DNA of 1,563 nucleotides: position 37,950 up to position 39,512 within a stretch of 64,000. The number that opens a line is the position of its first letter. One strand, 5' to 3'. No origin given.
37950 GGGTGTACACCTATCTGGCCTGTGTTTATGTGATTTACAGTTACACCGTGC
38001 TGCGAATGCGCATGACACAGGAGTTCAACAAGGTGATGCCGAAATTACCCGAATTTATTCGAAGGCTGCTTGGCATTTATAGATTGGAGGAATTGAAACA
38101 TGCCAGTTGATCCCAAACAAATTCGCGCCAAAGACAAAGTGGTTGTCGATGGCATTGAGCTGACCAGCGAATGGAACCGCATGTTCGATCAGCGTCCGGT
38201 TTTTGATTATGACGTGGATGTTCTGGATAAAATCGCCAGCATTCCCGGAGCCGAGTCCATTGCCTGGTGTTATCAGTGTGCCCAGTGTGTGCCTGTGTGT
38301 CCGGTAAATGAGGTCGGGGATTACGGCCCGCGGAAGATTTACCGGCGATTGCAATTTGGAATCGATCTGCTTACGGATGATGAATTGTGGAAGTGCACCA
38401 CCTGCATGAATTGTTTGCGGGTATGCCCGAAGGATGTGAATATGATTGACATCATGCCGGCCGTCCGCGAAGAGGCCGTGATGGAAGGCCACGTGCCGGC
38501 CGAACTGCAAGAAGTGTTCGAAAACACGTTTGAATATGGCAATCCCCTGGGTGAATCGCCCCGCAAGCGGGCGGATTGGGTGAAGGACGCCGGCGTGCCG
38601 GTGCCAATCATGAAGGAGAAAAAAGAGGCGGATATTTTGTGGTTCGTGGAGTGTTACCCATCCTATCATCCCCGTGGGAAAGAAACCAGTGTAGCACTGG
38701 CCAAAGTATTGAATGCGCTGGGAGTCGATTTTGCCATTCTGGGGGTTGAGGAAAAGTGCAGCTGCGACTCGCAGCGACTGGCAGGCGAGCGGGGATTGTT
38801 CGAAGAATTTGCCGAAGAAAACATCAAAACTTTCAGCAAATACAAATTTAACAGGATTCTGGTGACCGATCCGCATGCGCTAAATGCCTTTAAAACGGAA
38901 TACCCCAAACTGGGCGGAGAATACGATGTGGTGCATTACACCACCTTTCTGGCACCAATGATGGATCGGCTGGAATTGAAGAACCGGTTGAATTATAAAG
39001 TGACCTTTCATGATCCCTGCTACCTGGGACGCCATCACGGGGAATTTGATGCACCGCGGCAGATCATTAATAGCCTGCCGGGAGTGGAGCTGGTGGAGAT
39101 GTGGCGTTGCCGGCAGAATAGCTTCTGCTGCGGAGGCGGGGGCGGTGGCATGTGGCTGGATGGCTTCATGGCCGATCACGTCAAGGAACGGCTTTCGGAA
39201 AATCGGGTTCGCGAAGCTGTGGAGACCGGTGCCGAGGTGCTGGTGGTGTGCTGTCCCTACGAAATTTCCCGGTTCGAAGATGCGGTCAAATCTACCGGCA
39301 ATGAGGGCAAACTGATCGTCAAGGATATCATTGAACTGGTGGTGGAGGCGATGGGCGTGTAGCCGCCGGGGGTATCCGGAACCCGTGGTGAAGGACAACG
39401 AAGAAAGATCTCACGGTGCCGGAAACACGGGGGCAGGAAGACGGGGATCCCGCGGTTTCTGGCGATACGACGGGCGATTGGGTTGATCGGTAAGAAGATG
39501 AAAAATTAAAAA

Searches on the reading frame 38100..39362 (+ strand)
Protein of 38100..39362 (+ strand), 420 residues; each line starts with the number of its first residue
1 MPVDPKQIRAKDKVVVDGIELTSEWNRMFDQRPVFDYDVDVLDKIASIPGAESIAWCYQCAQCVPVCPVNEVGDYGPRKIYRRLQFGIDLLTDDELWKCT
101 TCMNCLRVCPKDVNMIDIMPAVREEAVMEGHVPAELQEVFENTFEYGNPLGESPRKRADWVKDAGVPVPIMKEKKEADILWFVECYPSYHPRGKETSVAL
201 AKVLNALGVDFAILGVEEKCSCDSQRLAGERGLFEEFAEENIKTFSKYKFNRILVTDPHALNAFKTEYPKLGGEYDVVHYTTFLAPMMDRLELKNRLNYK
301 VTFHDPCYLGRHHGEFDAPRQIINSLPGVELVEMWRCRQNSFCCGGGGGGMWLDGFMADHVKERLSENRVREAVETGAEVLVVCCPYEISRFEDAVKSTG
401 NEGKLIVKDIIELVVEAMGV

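Call 3: search_protein_families(library=pfam, proteins=[window:38100-39362:+])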
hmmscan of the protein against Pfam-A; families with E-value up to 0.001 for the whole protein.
window:38100-39362:+ (420 aa): 8 families
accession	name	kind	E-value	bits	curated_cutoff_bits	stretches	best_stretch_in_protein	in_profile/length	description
PF02754.22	CCG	-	7.6e-24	84.1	20.6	2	301-386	1-78/85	Cysteine-rich domain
PF13183.11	Fer4_8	-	1.3e-10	42.1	27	1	57-113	5-68/68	4Fe-4S dicluster domain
PF13187.11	Fer4_9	-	2.2e-09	37.6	27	1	57-112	2-50/52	4Fe-4S dicluster domain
PF13534.11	Fer4_17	-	8.6e-09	36.3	22.2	1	57-114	2-61/61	4Fe-4S dicluster domain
PF13484.11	Fer4_16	-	4.8e-08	34.1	30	0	26-70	21-66/66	4Fe-4S double cluster binding domain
PF13237.11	Fer4_10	-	6.1e-06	26.5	25.5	1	57-110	9-53/53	4Fe-4S dicluster domain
PF12838.12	Fer4_7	-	1e-05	26.3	27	1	57-113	2-52/52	4Fe-4S dicluster domain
PF25160.1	LdpA_Fe-S-bd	-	0.00012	22.2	27.6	0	56-72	27-43/49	LdpA Fe-S cluster-binding domain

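Call 4: search_protein_families(library=ncbifam, proteins=[window:38100-39362:+])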
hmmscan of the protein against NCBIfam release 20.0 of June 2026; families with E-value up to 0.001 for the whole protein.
window:38100-39362:+ (420 aa): 24 families
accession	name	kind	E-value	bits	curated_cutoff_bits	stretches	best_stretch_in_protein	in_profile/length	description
NF004898.0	PRK06259.1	equivalog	1.4e-43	149.3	385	1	13-417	93-487/488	fumarate reductase (CoM/CoB) subunit TfrB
NF045670.1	quin_L_LdhH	equivalog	1.1e-24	86.8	800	1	173-400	463-693/706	L-lactate dehydrogenase (quinone) large subunit LdhH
TIGR03290.1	CoB_CoM_SS_C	equivalog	1.5e-21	76.9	160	1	55-148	2-97/144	CoB--CoM heterodisulfide reductase subunit C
NF008369.0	PRK11168.1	equivalog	1.6e-20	73.4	278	2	53-129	9-90/401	anaerobic glycerol-3-phosphate dehydrogenase subunit C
NF045711.1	sulf_resp_HmcF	equivalog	1.5e-15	57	750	1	97-385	118-418/457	sulfate respiration complex iron-sulfur protein HmcF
NF045724.1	ferredox_TmcB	equivalog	2.9e-15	55.8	735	1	98-415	100-425/430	electron transfer complex ferredoxin TmcB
NF038018.1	qmoC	equivalog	3.3e-15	56.4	300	1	49-141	12-106/360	quinone-interacting membrane-bound oxidoreductase complex subunit QmoC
NF045796.1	DsrK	equivalog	4.5e-15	55.2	400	1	96-392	117-416/453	sulfate reduction electron transfer complex DsrMKJOP subunit DsrK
NF041890.1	hdrC_Methbact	equivalog_domain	1e-14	54.6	270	1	39-138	14-113/192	ferredoxin:CoB-CoM heterodisulfide reductase subunit HdrC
NF045663.1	diclust_near_Sec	equivalog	3.1e-14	52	530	1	59-367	310-601/759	pyridine nucleotide-disulfide oxidoreductase/dicluster-binding protein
TIGR03379.1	glycerol3P_GlpC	equivalog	4.7e-12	45.3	279.9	2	53-126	3-81/397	anaerobic glycerol-3-phosphate dehydrogenase subunit GlpC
NF041779.1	hetero_SS_HdrC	equivalog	7.3e-12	45.2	350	1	49-150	25-123/198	ferredoxin:CoB-CoM heterodisulfide reductase subunit HdrC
NF004616.0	PRK05950.1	subfamily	9.2e-07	28.2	228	1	53-128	145-235/238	succinate dehydrogenase iron-sulfur subunit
NF008434.0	PRK11274.1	equivalog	3.9e-06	26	333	0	52-125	19-104/409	glycolate oxidase subunit GlcF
TIGR00384.1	dhsB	subfamily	7.2e-06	25.6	88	1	50-117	135-216/222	succinate dehydrogenase and fumarate reductase iron-sulfur protein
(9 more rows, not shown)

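Call 22: find_homologous_proteins(query=window:38100-39359:+, max_evalue=1e-20)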
Query window:38100-39359:+ (420 aa): 7656 proteins with E <= 1e-20 among 8000 candidates; the best 120 are listed.
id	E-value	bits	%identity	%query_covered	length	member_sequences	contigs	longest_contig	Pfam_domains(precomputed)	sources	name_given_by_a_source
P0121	2.4e-294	994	100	100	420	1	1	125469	PF13484.12,PF13534.12,PF02754.22,PF13237.12,PF13183.12,PF13187.12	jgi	-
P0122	8.5e-287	969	97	100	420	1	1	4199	PF13484.12,PF13534.12,PF02754.22,PF13237.12,PF13183.12,PF13187.12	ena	-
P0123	1.4e-285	965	96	100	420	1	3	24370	PF13534.12,PF02754.22,PF13237.12,PF13183.12,PF13187.12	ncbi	-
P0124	1.6e-285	965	96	100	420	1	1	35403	PF13484.12,PF13534.12,PF02754.22,PF13237.12,PF13183.12,PF13187.12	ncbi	-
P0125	1.4e-284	962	96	100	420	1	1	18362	PF13484.12,PF13534.12,PF02754.22,PF13237.12,PF13183.12,PF13187.12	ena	-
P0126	2.2e-284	961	96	100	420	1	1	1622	PF13484.12,PF13534.12,PF02754.22,PF13237.12,PF13183.12,PF13187.12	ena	-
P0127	3.4e-283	957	95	100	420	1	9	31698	PF13484.12,PF13534.12,PF02754.22,PF13237.12,PF13183.12,PF13187.12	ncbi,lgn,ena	-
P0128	6.7e-283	956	95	100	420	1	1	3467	PF13484.12,PF13534.12,PF02754.22,PF13237.12,PF13183.12,PF13187.12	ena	-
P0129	8.3e-283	956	95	100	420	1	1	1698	PF13484.12,PF13534.12,PF02754.22,PF13237.12,PF13183.12,PF13187.12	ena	-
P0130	1.2e-281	952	94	100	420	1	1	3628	PF13484.12,PF13534.12,PF02754.22,PF25160.2,PF13237.12,PF13183.12,PF13187.12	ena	-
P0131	1.8e-279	945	94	100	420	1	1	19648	PF13484.12,PF13534.12,PF02754.22,PF13237.12,PF13183.12,PF13187.12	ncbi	-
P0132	2.1e-275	931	100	94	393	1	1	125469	PF13534.12,PF02754.22,PF13237.12,PF13183.12,PF13187.12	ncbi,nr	ncbi:MAG: (Fe-S)-binding protein [Calditrichaeota bacterium]|nr:(Fe-S)-binding protein [Calditrichot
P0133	2.3e-242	823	81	100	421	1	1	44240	PF13484.12,PF12838.13,PF13534.12,PF02754.22,PF13237.12,PF13183.12,PF13187.12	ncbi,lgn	-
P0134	2.4e-242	823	81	100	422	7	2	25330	PF12838.13,PF13534.12,PF02754.22,PF25160.2,PF13237.12,PF13183.12,PF13187.12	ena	-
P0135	2.5e-242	822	81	100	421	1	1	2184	PF13484.12,PF12838.13,PF13534.12,PF02754.22,PF13237.12,PF13183.12,PF13187.12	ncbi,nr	ncbi:MAG: (Fe-S)-binding protein [Calditrichaeota bacterium]|nr:MAG: (Fe-S)-binding protein [Calditr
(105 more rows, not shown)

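Call 28: find_related_loci(query=A1, collection=genome_contigs, flank=10000)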
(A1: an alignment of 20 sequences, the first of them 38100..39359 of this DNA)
Query A1 (420 aa) in genome_contigs; peptide patterns used: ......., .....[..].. (x = any residue, [..] = any of these).
232 stretches matched a pattern; 195 encode a relative of the query (tblastn E <= 1e-3); the best 80 are kept; 80 distinct loci.
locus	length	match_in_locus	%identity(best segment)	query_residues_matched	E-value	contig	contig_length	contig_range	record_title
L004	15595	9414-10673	95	1-420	0e+0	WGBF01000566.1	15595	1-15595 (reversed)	MAG: bacterium isolate S144_13 k151_557442, whole genome shotgun sequence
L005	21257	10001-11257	92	1-419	0e+0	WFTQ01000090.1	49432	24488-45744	MAG: bacterium isolate S139_29_esom k151_54305, whole genome shotgun sequence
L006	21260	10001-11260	81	1-420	0e+0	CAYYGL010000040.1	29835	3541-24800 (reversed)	MAG TPA_asm: uncultured Calditrichaceae bacterium isolate SRP163575_co1_571 genome assembly, contig: NODE_3009_length_29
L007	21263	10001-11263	81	1-420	0e+0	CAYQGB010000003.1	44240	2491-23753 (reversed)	MAG TPA_asm: uncultured Calditrichaceae bacterium isolate SRP162660_co2_186 genome assembly, contig: NODE_126_length_442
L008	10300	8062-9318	79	1-419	0e+0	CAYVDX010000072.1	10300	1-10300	MAG TPA_asm: uncultured Calditrichaceae bacterium isolate SRP163575_co2_215 genome assembly, contig: NODE_8421_length_10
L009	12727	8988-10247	80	1-419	0e+0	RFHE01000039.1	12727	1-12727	MAG: Calditrichaeota bacterium isolate J042 k99_85920, whole genome shotgun sequence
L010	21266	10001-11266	79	1-419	0e+0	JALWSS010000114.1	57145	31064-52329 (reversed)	MAG: Saprospiraceae bacterium isolate M2_metabat2_scaf2bin.095 M2_NODE_338_length_57145_cov_4.755586, whole genome shotg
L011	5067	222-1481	78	1-419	0e+0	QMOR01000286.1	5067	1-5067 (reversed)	MAG: Bacteroidetes bacterium isolate B8_G4 B8_Guay4_scaffold_25027, whole genome shotgun sequence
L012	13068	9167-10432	79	1-419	0e+0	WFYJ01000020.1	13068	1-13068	MAG: Saprospiraceae bacterium isolate S141_9 k151_129315, whole genome shotgun sequence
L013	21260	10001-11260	76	1-419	0e+0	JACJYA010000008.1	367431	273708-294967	MAG: Lewinellaceae bacterium isolate HK-STAS-BACT-26 HK-STAS-BACT-26_8, whole genome shotgun sequence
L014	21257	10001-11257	75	1-419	0e+0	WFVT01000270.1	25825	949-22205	MAG: candidate division KSB1 bacterium isolate S140_5 k151_503728, whole genome shotgun sequence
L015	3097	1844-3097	76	1-417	0e+0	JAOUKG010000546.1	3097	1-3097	MAG: Cyclobacteriaceae bacterium isolate 8_1_Jan_SF_Bin4 8_1_Jan_SF_Bin4_scaffold_26069_c1, whole genome shotgun sequenc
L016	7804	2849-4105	77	1-418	0e+0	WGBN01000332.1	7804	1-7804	MAG: Saprospiraceae bacterium isolate S144_25 k151_458003, whole genome shotgun sequence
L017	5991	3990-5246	75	1-419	0e+0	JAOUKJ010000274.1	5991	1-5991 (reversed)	MAG: Cyclobacteriaceae bacterium isolate 8_1_Jan_SF_Bin42 8_1_Jan_SF_Bin42_scaffold_8874_c1, whole genome shotgun sequen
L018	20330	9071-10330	76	1-419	0e+0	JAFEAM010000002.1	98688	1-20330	MAG: Bacteroidetes bacterium isolate SZAS TMP-66 BACT-TMP-9__2__length-98688, whole genome shotgun sequence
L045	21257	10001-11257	73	1-418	0e+0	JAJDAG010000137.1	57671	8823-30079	MAG: candidate division KSB1 bacterium isolate OFTM72 OFTM72_136, whole genome shotgun sequence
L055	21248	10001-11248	71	3-418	0e+0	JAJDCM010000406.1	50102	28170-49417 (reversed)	MAG: Planctomycetota bacterium isolate OFTM205 OFTM205_405, whole genome shotgun sequence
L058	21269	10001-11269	70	3-420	0e+0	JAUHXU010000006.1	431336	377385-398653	MAG: bacterium isolate 3_bin.21 NODE_41_length_431336_cov_7.327535, whole genome shotgun sequence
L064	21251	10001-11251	69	3-419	0e+0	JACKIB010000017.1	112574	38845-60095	MAG: Planctomycetota bacterium isolate HK-STAS-PLAN-33 HK-STAS-PLAN-33_17, whole genome shotgun sequence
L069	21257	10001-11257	68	1-418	0e+0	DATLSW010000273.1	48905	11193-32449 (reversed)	MAG TPA_asm: Ktedonobacteraceae bacterium isolate SMAG_U13940 k141_763174, whole genome shotgun sequence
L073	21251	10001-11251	67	3-418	0e+0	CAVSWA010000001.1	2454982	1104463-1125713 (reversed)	MAG: uncultured Chloroflexia bacterium isolate MFD05705.bin.2.108 genome assembly, contig: contig_16145, whole genome sh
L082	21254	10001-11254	67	1-417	0e+0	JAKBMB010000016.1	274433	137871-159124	MAG: Deltaproteobacteria bacterium isolate FK3.bin127 NODE_33_length_274433_cov_3.529460, whole genome shotgun sequence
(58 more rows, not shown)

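Call 82: search_protein_families(library=pfam, proteins=[L010:19253-20353:+, L013:18863-19951:+, L014:15922-17154:+, L045:20379-21257:+, L055:17968-19734:+, L058:18008-20230:+, L069:16602-17693:+, L082:15470-16585:+, L064:17606-18919:+, L073:16780-17877:+], max_evalue=0.00001)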
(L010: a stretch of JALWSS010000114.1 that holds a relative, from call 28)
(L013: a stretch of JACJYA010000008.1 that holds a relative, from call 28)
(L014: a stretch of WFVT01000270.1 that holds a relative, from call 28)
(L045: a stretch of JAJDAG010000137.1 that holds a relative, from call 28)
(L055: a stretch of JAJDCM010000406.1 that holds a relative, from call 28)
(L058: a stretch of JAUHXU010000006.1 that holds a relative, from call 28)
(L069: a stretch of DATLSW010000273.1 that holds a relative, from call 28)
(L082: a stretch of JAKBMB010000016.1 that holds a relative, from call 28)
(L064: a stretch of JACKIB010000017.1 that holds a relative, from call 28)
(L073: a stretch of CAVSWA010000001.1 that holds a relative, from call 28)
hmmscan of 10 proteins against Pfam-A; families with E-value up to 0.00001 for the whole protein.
L010:19253-20353:+ (367 aa): 1 family
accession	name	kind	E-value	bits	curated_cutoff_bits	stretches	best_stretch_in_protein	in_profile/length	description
PF04055.27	Radical_SAM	-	2e-06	28.5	29.5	1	39-124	3-99/166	Radical SAM superfamily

L013:18863-19951:+ (363 aa): 1 family
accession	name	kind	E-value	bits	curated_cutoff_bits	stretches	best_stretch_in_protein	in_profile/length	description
PF04055.27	Radical_SAM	-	2.6e-08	34.6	29.5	1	40-182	3-163/166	Radical SAM superfamily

L014:15922-17154:+ (411 aa): 1 family
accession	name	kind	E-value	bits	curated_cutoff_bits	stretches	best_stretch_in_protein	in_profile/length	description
PF21948.1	LplA-B_cat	-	1.2e-40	140.1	27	1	50-254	2-200/200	Lipoyl protein ligase A/B catalytic domain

L045:20379-21257:+ (293 aa): 1 family
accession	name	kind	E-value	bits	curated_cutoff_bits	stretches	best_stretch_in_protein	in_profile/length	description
PF00175.26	NAD_binding_1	-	4.8e-12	46.9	22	1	168-265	2-100/109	Oxidoreductase NAD-binding domain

L055:17968-19734:+ (589 aa): 3 families
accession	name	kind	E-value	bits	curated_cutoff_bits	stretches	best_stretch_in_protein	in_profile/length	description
PF13688.12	Reprolysin_5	-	2.9e-21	77.1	27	1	228-416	3-183/196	Metallo-peptidase family M12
PF13582.12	Reprolysin_3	-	2.3e-12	47.9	22.4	1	253-390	3-123/123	Metallo-peptidase family M12B Reprolysin-like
PF13583.11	Reprolysin_4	-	7.3e-10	39.3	22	1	230-442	5-187/203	Metallo-peptidase family M12B Reprolysin-like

L058:18008-20230:+ (741 aa): 0 families

L069:16602-17693:+ (364 aa): 2 families
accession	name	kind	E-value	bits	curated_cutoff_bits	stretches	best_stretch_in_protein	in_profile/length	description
PF21948.1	LplA-B_cat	-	1.9e-38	132.8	27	1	32-217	17-199/200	Lipoyl protein ligase A/B catalytic domain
PF10437.14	Lip_prot_lig_C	-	3.9e-08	33.6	24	1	276-354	11-85/85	Bacterial lipoate protein ligase C-terminus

L082:15470-16585:+ (372 aa): 3 families
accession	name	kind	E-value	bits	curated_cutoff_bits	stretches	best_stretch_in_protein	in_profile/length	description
PF21948.1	LplA-B_cat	-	1.1e-35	123.8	27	1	29-224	5-199/200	Lipoyl protein ligase A/B catalytic domain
PF03099.24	BPL_LplA_LipB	-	5e-07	30.1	21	1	64-173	14-133/133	Biotin/lipoate A/B protein ligase family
PF10437.14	Lip_prot_lig_C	-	3.7e-06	27.2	24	1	274-346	10-83/85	Bacterial lipoate protein ligase C-terminus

L064:17606-18919:+ (438 aa): 0 families

L073:16780-17877:+ (366 aa): 1 family
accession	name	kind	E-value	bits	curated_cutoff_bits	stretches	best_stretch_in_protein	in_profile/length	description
PF21948.1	LplA-B_cat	-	1.5e-38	133.3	27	1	33-220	15-199/200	Lipoyl protein ligase A/B catalytic domain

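Call 84: search_solved_structures(query=window:38100-39359:+, max_evalue=0.001, show_alignments=1)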
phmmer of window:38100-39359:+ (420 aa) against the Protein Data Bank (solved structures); distinct sequences matched with E-value up to 0.001: 6.
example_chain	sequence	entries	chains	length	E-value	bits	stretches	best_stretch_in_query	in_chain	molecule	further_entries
9ojn_A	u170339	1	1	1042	5.9e-59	203.3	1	90-417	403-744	Iron-sulfur-binding reductase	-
5odc_C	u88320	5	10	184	4.2e-18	68.7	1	47-162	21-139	Heterodisulfide reductase, subunit C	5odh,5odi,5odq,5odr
9sfi_E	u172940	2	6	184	1.1e-17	67.3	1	42-133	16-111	H(2)/formate:CoB-CoM heterodisulfide,ferredoxin reductase subunit C2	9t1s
8rvv_C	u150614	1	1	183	3e-16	62.6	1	39-135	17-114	H(2):CoB-CoM heterodisulfide,ferredoxin reductase subunit C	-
8rvu_c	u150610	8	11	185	3e-16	62.6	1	39-135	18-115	H(2):CoB-CoM heterodisulfide,ferredoxin reductase subunit C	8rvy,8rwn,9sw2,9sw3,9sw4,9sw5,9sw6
7bkb_C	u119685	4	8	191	3.6e-14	55.7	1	53-159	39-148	CoB--CoM heterodisulfide reductase subunit C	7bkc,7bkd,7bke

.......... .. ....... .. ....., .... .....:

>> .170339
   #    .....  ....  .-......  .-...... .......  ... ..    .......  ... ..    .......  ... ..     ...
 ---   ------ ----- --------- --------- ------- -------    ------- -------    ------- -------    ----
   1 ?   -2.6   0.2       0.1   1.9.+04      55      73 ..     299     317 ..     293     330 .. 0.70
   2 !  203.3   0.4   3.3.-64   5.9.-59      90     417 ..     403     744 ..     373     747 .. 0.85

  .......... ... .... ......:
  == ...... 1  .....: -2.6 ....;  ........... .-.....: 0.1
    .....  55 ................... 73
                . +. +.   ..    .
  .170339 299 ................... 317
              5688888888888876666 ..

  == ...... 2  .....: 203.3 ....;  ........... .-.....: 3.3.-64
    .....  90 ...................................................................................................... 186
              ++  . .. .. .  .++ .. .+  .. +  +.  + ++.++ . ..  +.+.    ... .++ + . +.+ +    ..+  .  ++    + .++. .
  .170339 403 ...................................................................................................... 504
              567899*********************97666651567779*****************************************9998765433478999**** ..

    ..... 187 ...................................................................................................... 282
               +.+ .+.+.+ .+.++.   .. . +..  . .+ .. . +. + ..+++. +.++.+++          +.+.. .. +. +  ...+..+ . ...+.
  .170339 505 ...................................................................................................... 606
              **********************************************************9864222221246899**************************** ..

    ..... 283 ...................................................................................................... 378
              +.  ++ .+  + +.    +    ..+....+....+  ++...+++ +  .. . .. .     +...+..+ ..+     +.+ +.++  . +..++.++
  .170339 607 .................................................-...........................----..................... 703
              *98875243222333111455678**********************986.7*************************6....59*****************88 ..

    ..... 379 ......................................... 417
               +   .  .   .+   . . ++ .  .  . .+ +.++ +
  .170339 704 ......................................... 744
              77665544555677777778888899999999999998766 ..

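Call 93: search_protein_representatives(protein=window:38100-39359:+)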
Query: 420 residues. Proteins with E-value up to 0.001 (for the whole library): 10455; up to 1e-10: 4958; up to 1e-30: 1536. The best 150 are listed.
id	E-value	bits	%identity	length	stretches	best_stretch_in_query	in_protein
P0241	8.6e-173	591.7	60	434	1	10-419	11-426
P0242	9.0e-108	377.4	50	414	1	47-420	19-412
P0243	1.4e-106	373.5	50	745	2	48-383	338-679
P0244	1.3e-88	314.2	44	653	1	52-417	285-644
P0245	1.8e-88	313.8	43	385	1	41-416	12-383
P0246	1.5e-87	310.7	45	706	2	89-418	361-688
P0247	2.2e-86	306.9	44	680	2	95-417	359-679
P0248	4.8e-86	305.8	39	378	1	46-418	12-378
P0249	1.4e-84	301.0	44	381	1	56-417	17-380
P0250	9.1e-84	298.3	56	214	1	3-211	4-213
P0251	5.8e-83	295.7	43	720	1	91-419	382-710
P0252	6.2e-83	295.6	41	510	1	88-417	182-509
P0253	2.0e-82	293.9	76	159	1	261-419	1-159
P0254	4.3e-82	292.8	59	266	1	25-241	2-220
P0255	2.1e-81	290.5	42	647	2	90-417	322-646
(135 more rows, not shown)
